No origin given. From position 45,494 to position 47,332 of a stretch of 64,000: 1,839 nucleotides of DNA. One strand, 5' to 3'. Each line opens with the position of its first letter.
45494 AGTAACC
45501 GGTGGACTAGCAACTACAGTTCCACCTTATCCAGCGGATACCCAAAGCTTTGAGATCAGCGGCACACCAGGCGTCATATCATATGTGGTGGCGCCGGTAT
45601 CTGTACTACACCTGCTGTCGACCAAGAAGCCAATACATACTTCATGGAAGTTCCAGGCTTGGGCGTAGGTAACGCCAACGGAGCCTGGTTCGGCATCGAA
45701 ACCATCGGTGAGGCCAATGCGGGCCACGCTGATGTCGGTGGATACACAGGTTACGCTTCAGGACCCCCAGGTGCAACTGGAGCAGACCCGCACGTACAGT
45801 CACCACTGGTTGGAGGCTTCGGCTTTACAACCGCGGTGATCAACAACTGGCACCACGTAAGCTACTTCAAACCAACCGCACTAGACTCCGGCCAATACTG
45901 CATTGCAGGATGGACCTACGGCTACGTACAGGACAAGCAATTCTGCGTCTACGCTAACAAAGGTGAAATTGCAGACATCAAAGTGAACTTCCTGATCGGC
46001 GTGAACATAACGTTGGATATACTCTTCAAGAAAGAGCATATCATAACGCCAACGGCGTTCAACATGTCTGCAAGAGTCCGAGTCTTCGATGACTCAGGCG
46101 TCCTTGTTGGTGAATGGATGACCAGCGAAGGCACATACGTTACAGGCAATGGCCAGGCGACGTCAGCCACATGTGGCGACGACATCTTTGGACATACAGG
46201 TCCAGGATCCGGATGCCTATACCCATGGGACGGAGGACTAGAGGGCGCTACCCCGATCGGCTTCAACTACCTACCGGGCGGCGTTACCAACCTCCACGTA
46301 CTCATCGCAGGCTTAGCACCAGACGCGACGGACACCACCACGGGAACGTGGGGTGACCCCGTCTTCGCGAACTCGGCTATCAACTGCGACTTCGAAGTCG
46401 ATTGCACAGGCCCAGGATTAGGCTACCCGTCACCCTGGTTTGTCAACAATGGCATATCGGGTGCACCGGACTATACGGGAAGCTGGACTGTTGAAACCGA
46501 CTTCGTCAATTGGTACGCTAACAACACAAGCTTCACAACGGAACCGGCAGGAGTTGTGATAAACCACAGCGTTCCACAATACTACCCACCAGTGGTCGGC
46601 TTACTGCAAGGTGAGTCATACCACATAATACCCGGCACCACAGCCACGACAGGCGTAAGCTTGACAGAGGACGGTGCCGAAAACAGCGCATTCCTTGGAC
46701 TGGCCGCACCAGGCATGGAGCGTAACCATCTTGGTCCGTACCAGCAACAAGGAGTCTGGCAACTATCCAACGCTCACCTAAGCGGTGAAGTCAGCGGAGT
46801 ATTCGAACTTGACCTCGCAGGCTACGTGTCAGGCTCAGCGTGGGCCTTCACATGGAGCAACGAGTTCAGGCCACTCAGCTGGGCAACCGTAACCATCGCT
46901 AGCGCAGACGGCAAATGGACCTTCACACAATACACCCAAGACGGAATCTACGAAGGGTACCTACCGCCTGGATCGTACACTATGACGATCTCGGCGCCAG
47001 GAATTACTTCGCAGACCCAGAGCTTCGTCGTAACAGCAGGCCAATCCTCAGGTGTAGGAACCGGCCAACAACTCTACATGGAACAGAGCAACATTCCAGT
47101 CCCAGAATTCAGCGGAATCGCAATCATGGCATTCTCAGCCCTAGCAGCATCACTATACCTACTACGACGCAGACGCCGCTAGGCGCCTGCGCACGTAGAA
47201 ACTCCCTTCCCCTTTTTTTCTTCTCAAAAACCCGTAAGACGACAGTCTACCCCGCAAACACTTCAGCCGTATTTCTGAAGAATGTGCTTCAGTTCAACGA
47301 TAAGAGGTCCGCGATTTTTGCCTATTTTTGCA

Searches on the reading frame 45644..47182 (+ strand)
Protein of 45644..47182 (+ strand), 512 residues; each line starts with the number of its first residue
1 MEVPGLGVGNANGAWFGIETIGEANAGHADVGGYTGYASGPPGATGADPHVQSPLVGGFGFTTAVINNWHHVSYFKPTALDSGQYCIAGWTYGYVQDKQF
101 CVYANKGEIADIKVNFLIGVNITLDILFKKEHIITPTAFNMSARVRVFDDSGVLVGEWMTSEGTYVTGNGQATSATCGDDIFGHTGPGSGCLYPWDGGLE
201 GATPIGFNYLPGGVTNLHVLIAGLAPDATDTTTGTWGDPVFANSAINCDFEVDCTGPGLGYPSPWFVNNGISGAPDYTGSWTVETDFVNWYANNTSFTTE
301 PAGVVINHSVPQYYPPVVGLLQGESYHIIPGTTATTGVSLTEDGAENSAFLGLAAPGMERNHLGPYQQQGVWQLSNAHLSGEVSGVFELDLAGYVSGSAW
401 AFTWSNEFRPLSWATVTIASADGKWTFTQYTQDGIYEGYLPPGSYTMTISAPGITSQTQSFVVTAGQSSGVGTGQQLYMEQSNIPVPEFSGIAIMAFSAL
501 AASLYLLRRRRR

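Call 38: search_protein_families(library=pfam, proteins=[window:45644-47182:+], max_evalue=0.01)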
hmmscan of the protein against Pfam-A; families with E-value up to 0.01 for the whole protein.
window:45644-47182:+ (512 aa): 1 family
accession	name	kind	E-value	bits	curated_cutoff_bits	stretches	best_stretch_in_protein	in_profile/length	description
PF13620.12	CarboxypepD_reg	-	5.5e-09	36.7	32.3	1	409-471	12-77/82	Carboxypeptidase regulatory-like domain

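Call 40: search_protein_families(library=ncbifam, proteins=[window:45644-47182:+], max_evalue=10)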
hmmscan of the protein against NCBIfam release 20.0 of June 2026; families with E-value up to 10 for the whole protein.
window:45644-47182:+ (512 aa): 2 families
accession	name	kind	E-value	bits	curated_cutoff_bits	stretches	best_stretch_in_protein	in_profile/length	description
NF052345.1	S_layer_anammox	exception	0.007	13.7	1400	1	412-470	1329-1386/1596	Kustd1514 family S-layer glycoprotein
TIGR03024.1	arch_PEF_CTERM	domain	0.24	11.7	23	1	486-511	1-25/25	PEF-CTERM sorting domain-containing protein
